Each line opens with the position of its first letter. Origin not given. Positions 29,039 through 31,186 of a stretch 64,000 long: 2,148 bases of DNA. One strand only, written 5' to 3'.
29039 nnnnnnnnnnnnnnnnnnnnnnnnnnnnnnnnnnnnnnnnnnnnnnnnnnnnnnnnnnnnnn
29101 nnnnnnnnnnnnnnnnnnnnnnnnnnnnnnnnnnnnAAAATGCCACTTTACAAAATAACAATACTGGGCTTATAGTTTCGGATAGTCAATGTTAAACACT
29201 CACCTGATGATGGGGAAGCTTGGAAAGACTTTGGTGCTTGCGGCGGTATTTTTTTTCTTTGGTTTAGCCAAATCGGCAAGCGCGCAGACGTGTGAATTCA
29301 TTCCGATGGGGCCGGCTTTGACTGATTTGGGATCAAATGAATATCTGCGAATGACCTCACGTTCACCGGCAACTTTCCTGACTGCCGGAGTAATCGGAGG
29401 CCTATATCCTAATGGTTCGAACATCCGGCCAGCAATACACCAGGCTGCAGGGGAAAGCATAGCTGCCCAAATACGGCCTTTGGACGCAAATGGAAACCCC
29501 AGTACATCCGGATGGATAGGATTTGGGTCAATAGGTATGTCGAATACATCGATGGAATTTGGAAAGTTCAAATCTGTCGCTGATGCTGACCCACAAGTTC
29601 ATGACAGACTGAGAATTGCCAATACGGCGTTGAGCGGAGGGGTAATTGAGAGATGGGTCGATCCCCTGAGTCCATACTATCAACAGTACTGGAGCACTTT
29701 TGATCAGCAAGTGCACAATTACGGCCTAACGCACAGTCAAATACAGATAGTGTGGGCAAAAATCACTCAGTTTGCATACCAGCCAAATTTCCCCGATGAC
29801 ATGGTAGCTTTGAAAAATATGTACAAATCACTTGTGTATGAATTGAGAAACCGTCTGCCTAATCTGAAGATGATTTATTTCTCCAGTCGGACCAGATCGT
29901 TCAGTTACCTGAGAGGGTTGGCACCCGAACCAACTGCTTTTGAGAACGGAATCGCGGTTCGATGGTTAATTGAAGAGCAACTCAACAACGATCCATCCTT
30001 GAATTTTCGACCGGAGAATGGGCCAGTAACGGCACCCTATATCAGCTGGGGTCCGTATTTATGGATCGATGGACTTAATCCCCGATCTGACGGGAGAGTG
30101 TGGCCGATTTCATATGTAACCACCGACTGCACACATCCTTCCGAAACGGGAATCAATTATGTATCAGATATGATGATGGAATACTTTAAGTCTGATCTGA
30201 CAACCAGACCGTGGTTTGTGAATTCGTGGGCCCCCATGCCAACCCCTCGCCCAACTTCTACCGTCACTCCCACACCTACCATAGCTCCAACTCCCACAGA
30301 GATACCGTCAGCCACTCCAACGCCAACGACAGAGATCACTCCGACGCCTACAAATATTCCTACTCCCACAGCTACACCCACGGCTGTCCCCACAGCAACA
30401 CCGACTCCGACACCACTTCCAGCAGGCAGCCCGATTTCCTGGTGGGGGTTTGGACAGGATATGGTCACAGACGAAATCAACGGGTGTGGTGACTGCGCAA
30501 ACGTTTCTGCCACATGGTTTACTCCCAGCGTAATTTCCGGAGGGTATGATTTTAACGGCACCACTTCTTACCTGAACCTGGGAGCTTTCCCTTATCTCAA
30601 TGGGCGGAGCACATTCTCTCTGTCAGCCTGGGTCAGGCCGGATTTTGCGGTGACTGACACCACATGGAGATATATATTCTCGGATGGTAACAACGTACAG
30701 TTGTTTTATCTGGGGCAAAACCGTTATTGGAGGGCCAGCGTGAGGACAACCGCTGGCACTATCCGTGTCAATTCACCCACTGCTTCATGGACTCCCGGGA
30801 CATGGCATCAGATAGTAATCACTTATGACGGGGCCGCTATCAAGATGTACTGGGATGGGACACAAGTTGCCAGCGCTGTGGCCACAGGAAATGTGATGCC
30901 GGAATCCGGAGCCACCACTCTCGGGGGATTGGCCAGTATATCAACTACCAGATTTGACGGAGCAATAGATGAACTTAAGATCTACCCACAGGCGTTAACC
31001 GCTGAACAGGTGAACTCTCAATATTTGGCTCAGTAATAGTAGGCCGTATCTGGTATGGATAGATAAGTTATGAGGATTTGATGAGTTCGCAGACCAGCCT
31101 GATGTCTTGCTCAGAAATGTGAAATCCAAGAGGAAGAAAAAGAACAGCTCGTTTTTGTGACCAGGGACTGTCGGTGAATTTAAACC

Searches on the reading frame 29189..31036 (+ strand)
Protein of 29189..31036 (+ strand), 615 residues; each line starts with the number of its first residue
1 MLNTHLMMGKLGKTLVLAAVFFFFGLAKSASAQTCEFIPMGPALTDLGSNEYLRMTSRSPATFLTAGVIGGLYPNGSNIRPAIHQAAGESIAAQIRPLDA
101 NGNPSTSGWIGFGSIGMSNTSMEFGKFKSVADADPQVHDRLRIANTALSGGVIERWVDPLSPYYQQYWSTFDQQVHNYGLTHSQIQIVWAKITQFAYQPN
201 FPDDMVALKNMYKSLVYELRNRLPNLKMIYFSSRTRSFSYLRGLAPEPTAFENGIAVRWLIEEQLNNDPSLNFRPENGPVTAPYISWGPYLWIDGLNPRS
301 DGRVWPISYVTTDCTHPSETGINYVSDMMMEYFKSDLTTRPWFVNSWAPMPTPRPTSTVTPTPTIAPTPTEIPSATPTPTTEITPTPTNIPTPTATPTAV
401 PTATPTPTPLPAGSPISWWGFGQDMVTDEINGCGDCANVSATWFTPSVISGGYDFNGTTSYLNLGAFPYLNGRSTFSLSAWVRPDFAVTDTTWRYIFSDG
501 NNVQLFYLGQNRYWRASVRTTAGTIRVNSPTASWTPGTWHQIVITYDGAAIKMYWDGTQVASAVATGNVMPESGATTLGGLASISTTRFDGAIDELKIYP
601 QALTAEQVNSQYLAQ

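Call 9: search_protein_families(library=pfam, proteins=[window:29189-31036:+], max_evalue=0.00001)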
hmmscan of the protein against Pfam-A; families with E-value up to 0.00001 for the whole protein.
window:29189-31036:+ (615 aa): 1 family
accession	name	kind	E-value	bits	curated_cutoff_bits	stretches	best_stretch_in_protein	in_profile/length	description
PF13385.13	Laminin_G_3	-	7.1e-28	98.1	27.6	1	456-609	1-151/151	Concanavalin A-like lectin/glucanases superfamily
